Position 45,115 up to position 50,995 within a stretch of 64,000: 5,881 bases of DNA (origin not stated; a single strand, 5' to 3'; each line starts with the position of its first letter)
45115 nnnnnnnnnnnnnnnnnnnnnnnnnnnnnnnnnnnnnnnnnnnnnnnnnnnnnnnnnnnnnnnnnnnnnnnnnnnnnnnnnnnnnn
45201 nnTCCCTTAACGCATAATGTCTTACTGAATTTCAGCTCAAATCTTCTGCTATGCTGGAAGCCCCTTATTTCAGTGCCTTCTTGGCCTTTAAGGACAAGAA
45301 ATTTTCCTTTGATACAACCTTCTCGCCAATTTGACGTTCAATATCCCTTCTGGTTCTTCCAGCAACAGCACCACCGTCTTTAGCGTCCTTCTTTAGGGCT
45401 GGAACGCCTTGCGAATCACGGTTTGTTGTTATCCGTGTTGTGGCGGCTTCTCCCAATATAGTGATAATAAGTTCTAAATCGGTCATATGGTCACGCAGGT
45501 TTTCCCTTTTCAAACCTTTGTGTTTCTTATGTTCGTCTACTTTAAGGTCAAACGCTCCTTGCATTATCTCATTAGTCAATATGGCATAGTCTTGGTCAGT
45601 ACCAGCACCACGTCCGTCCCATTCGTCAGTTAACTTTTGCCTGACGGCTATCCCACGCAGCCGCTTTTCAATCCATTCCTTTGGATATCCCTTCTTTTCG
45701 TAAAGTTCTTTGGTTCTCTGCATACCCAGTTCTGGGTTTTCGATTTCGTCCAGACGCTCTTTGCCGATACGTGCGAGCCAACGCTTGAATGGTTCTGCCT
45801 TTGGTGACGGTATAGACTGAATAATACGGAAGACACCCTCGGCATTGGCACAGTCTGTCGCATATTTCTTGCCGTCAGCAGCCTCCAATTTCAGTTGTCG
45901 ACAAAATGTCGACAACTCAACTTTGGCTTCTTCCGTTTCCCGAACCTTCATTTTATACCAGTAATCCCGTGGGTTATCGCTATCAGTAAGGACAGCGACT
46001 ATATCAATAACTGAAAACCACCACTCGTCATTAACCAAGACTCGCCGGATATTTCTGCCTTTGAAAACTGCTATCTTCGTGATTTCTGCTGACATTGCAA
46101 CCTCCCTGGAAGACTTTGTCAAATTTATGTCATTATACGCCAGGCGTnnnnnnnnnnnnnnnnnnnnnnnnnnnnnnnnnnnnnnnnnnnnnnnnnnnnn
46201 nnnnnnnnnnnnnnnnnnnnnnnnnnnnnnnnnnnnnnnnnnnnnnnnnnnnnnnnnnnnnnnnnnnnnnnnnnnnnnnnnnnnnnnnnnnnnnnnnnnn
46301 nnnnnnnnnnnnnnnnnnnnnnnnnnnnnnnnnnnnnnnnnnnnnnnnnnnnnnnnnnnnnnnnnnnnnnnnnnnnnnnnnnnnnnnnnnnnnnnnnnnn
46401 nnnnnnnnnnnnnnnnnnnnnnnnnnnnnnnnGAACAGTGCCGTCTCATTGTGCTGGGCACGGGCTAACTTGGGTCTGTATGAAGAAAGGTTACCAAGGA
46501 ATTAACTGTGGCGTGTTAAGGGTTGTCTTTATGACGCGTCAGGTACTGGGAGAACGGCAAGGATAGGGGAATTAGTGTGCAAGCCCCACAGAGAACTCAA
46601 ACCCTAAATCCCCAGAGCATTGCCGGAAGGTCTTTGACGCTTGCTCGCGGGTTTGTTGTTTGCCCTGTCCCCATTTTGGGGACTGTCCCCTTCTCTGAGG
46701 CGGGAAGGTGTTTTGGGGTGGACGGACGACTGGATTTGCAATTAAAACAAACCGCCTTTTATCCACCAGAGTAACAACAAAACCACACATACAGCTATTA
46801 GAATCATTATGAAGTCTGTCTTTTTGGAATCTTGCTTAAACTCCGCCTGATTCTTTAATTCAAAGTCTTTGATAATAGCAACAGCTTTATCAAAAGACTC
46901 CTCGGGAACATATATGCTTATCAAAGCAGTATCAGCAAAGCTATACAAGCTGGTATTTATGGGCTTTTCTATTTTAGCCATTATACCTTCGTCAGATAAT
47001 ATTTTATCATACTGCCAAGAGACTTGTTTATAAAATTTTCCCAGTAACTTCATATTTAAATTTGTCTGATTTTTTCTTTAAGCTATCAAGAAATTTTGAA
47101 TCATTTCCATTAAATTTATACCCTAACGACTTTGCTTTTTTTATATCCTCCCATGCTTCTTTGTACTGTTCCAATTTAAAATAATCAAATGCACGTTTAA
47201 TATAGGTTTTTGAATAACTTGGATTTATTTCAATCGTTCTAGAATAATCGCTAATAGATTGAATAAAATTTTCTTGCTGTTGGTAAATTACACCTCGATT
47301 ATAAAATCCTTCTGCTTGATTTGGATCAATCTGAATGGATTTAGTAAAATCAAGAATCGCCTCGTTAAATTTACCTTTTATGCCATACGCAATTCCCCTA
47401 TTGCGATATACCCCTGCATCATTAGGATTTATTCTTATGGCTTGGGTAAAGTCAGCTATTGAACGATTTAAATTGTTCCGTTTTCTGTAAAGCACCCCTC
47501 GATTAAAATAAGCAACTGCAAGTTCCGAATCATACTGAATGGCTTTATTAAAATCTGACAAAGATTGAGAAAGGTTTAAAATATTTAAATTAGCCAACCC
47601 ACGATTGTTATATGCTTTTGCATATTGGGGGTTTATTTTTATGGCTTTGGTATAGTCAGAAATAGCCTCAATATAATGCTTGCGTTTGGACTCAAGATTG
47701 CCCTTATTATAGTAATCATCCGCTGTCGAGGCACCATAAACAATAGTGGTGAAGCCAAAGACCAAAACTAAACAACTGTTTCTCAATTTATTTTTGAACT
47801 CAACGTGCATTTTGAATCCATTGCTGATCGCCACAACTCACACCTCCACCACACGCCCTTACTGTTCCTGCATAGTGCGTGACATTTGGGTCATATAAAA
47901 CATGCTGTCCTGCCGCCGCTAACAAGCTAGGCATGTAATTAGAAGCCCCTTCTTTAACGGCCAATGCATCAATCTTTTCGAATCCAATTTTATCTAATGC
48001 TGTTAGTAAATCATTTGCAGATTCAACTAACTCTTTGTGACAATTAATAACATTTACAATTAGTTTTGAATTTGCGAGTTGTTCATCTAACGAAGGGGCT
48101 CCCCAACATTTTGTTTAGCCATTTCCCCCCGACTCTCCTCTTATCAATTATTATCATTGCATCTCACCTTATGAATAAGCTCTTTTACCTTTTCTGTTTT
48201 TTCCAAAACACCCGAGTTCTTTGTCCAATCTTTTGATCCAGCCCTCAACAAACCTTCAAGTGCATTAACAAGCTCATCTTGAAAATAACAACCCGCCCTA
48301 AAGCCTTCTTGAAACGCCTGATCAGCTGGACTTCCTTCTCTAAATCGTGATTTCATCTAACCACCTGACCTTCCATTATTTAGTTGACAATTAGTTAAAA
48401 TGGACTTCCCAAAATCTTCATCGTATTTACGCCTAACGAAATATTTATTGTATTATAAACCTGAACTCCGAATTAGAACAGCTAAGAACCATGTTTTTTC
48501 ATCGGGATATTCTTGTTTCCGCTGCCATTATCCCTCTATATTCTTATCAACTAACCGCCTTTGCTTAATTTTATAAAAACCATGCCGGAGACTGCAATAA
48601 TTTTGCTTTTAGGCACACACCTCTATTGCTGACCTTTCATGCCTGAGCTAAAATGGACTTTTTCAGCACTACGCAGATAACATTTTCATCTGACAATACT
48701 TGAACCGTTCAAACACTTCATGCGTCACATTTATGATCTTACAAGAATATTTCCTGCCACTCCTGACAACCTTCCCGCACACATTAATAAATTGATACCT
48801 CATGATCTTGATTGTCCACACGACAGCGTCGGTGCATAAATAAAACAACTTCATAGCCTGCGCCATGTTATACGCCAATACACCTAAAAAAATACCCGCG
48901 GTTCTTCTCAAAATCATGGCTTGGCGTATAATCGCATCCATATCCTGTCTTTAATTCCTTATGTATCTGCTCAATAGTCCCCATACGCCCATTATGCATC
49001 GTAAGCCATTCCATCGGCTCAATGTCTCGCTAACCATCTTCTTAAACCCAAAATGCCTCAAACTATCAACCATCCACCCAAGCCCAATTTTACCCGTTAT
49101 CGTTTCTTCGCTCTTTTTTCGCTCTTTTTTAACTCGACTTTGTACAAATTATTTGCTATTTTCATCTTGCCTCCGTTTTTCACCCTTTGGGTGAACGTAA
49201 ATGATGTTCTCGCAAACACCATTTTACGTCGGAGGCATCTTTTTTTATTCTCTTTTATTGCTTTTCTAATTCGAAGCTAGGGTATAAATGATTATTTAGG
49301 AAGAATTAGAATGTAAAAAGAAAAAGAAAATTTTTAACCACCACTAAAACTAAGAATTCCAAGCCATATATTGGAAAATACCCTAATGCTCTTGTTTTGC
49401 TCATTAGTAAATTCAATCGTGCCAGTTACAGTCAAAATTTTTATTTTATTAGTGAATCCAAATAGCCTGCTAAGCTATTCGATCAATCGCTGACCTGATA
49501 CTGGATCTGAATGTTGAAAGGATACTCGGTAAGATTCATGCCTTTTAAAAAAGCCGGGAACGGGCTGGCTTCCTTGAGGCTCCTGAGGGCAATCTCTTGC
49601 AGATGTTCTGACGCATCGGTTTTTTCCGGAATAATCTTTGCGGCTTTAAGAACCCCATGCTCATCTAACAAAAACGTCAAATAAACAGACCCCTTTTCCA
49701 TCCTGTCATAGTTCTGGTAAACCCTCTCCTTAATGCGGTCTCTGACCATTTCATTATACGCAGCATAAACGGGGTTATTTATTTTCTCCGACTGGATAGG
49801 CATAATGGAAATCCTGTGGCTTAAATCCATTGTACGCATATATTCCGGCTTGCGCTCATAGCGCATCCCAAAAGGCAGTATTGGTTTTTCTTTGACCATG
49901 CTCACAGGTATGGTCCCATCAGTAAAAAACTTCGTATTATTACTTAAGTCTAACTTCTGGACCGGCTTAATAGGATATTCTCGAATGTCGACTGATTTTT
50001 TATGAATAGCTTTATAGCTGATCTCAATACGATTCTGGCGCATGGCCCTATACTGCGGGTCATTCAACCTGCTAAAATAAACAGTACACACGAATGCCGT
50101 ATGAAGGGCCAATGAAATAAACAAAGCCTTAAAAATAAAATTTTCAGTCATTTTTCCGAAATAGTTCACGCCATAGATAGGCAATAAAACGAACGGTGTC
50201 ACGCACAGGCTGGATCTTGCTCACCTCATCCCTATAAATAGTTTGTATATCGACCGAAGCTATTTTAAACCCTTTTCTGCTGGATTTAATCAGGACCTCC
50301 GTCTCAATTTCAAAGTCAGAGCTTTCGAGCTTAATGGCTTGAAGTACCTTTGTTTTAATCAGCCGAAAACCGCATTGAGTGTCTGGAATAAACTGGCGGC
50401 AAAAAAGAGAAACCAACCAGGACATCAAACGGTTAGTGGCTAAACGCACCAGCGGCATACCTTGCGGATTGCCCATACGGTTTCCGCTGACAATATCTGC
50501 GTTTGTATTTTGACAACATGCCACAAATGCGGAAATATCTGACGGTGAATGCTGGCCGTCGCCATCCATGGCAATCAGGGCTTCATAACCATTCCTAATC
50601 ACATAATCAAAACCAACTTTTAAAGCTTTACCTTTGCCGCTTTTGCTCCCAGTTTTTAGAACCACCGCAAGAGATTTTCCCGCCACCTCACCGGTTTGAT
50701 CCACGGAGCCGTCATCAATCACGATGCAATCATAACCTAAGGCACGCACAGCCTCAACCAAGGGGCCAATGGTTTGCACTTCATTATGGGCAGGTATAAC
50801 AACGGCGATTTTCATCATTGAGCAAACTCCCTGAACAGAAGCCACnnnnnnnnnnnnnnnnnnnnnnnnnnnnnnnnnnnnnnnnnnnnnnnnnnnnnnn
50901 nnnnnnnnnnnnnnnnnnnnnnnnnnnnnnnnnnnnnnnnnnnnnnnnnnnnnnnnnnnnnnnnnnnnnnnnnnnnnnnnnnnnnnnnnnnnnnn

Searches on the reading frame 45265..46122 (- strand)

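Call 75: search_protein_families(library=pfam, proteins=[window:45265-46122:-], max_evalue=0.0001)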
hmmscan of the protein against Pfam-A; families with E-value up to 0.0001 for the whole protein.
window:45265-46122:- (285 aa): 1 family
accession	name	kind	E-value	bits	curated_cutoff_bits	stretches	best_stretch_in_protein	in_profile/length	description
PF02498.22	Bro-N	-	1.8e-13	51.3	25.6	1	24-117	1-91/96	BRO family, N-terminal domain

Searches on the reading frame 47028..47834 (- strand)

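Call 75: search_protein_families(library=pfam, proteins=[window:47028-47834:-], max_evalue=0.0001)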
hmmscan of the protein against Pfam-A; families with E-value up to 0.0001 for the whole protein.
window:47028-47834:- (268 aa): 13 families
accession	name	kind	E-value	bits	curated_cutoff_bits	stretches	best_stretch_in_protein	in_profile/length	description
PF00515.34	TPR_1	-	4e-46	153.5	27.8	4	106-139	1-34/34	Tetratricopeptide repeat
PF07719.23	TPR_2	-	1.9e-37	124.7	27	3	107-139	2-34/34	Tetratricopeptide repeat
PF13414.12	TPR_11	-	1e-32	111.9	26.8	3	153-187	7-41/42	TPR repeat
PF13431.12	TPR_17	-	2e-27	93.6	24.4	1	129-160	2-33/34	Tetratricopeptide repeat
PF13181.12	TPR_8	-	2.7e-25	86.7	25.7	1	108-139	3-34/34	Tetratricopeptide repeat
PF13371.12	TPR_9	-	2.6e-15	56.6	35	0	115-173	4-62/73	Tetratricopeptide repeat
PF13424.12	TPR_12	-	7.3e-14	52.2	30.1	0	105-170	2-75/77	Tetratricopeptide repeat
PF25575.1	TPR_BSK1_C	-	2.2e-10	40.9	42.2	0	186-237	54-106/118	Serine/threonine-protein kinase BSK1-like, TPR repeats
PF13432.12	TPR_16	-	4.1e-08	34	32.7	0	111-173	2-64/65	Tetratricopeptide repeat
PF13374.12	TPR_10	-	4.9e-08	33.2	27.5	0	111-135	7-31/42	Tetratricopeptide repeat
PF24575.1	TPR_Slam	-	7.5e-07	30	35.2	0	178-228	51-101/104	Surface lipoprotein assembly modifier, N-terminal TPR repeats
PF10516.15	SHNi-TPR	-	1.3e-06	28.3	21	0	154-169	15-30/38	SHNi-TPR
PF14559.12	TPR_19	-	3.4e-05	24.5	25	0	52-76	5-29/68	Tetratricopeptide repeat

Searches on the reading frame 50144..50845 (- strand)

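Call 75: search_protein_families(library=pfam, proteins=[window:50144-50845:-], max_evalue=0.0001)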
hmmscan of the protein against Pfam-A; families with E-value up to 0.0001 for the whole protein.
window:50144-50845:- (233 aa): 1 family
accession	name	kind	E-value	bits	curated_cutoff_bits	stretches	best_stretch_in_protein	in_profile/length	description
PF00535.33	Glycos_transf_2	-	1e-18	68.2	23.3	1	15-169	2-165/168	Glycosyl transferase family 2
